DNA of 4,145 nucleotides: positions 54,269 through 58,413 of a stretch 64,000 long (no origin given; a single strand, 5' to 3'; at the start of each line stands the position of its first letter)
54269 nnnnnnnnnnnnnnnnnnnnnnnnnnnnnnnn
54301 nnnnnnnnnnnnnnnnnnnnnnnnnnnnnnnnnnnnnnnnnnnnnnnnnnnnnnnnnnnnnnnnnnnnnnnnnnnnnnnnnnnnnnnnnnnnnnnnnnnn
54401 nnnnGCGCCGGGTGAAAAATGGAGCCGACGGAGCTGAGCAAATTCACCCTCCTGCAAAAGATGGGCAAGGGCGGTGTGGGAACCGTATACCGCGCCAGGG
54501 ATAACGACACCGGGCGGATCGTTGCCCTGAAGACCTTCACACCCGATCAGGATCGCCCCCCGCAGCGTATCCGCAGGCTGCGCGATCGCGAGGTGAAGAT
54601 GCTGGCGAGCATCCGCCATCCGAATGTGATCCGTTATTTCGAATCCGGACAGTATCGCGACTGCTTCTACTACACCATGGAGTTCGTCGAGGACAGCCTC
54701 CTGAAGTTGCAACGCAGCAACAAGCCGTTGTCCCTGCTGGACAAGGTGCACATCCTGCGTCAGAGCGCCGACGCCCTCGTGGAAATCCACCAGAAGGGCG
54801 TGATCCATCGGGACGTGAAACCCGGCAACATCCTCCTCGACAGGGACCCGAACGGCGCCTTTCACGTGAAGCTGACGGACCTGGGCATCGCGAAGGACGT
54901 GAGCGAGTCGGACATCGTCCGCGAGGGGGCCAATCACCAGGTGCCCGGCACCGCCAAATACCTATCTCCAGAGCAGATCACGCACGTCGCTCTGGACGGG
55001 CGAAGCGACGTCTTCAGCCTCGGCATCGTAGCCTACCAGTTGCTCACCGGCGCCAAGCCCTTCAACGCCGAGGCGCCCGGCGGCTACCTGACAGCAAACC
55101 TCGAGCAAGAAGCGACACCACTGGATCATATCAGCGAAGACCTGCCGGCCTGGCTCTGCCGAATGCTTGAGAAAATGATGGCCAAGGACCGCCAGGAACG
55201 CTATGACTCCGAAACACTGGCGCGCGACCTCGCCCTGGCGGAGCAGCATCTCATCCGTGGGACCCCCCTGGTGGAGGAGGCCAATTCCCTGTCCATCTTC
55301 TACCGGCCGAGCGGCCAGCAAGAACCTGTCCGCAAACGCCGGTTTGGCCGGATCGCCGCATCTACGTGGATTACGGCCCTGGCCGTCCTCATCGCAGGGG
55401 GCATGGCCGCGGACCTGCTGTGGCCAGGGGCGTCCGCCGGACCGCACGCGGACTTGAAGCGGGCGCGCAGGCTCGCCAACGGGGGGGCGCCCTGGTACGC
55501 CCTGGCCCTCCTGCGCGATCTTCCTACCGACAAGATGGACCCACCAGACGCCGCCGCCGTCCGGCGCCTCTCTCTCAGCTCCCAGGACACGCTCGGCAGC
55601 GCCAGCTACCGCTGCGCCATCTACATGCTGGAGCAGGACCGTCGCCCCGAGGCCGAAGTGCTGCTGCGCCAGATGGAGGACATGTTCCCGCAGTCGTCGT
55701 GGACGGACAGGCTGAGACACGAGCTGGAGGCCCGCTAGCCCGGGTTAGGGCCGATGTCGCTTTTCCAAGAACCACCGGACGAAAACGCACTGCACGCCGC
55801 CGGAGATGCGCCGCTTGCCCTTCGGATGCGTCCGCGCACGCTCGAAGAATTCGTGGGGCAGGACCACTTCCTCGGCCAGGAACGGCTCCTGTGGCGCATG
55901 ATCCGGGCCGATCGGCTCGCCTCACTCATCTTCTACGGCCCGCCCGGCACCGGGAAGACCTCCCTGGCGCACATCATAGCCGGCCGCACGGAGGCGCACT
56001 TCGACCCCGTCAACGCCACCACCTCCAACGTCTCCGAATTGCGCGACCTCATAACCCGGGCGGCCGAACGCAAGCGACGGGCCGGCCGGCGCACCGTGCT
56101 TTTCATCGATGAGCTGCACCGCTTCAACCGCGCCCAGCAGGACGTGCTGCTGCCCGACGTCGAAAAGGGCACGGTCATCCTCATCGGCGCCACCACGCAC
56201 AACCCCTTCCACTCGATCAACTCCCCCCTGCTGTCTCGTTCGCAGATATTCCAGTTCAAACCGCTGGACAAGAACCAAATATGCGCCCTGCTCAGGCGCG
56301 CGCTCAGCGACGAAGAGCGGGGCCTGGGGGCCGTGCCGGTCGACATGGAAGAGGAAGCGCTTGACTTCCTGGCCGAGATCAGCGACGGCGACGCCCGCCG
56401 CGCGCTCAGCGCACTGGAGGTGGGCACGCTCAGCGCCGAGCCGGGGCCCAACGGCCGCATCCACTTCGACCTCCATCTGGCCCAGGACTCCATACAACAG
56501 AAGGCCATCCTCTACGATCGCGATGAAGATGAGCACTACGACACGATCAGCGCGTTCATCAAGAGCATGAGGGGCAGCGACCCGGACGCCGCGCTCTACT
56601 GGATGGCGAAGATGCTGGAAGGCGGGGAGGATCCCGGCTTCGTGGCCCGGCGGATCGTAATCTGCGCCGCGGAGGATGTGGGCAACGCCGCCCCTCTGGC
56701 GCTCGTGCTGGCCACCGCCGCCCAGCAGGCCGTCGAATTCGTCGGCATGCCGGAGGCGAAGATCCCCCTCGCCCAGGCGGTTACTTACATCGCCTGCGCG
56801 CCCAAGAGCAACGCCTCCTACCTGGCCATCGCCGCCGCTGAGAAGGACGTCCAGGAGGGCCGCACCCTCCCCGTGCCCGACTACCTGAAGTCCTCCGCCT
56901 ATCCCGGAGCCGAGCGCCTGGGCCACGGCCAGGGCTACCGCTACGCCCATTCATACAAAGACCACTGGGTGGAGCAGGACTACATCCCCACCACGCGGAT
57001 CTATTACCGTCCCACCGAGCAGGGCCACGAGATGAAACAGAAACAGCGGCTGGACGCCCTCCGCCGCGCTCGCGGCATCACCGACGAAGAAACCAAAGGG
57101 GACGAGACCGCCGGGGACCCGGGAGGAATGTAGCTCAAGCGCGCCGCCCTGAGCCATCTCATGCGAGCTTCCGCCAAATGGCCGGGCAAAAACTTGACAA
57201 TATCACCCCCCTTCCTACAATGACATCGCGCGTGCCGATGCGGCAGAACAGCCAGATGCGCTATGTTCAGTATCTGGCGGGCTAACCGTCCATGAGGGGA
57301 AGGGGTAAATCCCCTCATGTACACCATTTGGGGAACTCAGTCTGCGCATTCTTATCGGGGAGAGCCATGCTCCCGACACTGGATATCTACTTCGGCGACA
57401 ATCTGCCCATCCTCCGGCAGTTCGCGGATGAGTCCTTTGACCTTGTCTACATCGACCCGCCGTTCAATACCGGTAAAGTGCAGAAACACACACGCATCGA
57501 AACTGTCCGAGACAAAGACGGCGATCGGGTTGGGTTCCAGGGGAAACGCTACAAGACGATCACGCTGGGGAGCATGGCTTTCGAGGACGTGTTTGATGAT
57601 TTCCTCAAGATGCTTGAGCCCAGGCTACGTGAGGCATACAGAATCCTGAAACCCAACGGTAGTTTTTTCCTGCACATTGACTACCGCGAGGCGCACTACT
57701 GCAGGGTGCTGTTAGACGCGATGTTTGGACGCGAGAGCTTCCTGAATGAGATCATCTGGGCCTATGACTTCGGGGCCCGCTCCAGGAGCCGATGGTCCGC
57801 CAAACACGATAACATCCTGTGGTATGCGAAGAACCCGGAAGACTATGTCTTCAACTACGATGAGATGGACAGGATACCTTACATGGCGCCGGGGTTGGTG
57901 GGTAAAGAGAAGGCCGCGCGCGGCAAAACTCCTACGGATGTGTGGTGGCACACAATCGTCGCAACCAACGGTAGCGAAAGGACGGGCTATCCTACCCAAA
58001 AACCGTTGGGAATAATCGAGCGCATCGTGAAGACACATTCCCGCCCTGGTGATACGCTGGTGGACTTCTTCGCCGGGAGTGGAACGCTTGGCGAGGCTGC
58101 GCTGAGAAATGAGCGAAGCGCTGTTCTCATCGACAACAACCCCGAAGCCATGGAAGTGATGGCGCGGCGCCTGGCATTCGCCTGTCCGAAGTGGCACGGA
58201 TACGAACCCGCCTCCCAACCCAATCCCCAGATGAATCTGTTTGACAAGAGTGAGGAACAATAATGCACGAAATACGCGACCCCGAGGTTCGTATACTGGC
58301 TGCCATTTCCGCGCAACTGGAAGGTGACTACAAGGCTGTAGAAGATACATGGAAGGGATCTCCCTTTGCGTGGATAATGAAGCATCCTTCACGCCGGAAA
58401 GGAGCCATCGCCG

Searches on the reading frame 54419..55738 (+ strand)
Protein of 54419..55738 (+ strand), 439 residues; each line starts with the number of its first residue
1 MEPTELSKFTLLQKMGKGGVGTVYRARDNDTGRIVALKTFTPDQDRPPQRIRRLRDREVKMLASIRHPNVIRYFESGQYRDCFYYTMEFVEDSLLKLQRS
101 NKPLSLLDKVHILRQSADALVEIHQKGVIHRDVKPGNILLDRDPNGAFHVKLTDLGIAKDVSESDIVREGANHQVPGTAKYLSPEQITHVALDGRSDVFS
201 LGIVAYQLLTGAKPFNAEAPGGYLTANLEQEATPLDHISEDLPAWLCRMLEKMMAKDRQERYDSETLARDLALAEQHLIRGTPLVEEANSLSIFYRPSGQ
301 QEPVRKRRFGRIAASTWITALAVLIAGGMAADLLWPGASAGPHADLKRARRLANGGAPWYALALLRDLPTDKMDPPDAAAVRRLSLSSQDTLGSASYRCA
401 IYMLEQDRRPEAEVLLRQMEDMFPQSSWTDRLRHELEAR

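Call 36: search_protein_families(library=pfam, proteins=[window:54419-55738:+], max_evalue=1)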
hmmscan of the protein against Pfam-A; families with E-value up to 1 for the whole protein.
window:54419-55738:+ (439 aa): 7 families
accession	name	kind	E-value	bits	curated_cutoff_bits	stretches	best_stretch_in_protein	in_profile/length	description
PF00069.31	Pkinase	-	1.3e-49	169.4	31.7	1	10-266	2-256/263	Protein kinase domain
PF07714.23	PK_Tyr_Ser-Thr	-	6.1e-31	108.1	23.1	1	10-271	2-258/258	Protein tyrosine and serine/threonine kinase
PF17667.7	Pkinase_fungal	-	5.9e-05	22.4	24.1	1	112-188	291-366/387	Fungal protein kinase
PF14531.12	Kinase-like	-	0.0002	21.1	25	1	85-222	123-258/289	Kinase-like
PF03109.22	ABC1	-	0.00025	20.7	22.9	1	107-164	166-220/244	ABC1 atypical kinase-like domain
PF01636.29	APH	-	0.0037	17.5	23.2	1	126-145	168-186/239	Phosphotransferase enzyme family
PF06293.20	Kdo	-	0.0053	16.6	21.3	1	108-156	119-167/207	Lipopolysaccharide kinase (Kdo/WaaP) family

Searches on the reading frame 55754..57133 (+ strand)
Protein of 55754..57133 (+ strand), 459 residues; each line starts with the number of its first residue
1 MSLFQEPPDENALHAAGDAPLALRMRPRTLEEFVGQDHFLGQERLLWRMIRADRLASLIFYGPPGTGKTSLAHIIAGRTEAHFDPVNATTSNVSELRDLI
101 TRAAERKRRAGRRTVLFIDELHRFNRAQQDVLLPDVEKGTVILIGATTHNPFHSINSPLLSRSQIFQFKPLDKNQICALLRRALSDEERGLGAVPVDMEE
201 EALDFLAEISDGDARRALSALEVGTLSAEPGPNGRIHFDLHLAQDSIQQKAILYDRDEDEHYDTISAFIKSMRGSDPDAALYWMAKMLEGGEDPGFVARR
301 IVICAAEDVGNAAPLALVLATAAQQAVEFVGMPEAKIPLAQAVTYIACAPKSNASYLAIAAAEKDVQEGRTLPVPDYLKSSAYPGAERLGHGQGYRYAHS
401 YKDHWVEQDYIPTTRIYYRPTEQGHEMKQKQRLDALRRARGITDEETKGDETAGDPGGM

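Call 68: search_protein_families(library=pfam, proteins=[window:55754-57133:+], max_evalue=0.00001)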
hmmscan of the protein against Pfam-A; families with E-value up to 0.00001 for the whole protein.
window:55754-57133:+ (459 aa): 6 families
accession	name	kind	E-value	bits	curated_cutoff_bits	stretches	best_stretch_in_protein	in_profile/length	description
PF12002.13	MgsA_C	-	2.4e-66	223.2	27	1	274-436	1-166/167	MgsA AAA+ ATPase C terminal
PF16193.11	AAA_assoc_2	-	1.6e-26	92.8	34.3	1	195-273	4-81/81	AAA C-terminal domain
PF00004.35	AAA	-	5.8e-18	66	21.2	1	58-170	1-130/131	ATPase family associated with various cellular activities (AAA)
PF05496.18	RuvB_N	-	3.7e-16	59.7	27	1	25-145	1-118/159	Holliday junction DNA helicase RuvB P-loop domain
PF13191.12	AAA_16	-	2.2e-08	35.2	32.6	0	90-132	110-152/167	AAA ATPase domain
PF07728.20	AAA_5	-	5.1e-06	27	22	0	58-139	2-93/139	AAA domain (dynein-related subfamily)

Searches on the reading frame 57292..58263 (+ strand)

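Call 68: search_protein_families(library=pfam, proteins=[window:57292-58263:+], max_evalue=0.00001)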
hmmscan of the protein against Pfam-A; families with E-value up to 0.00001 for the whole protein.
window:57292-58263:+ (323 aa): 2 families
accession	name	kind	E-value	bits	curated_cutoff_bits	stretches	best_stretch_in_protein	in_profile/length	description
PF01555.25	N6_N4_Mtase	-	3e-45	155.3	26.7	1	50-290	2-219/221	DNA methylase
PF03602.21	Cons_hypoth95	-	2.3e-10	40.9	24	0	253-293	42-83/182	Conserved hypothetical protein 95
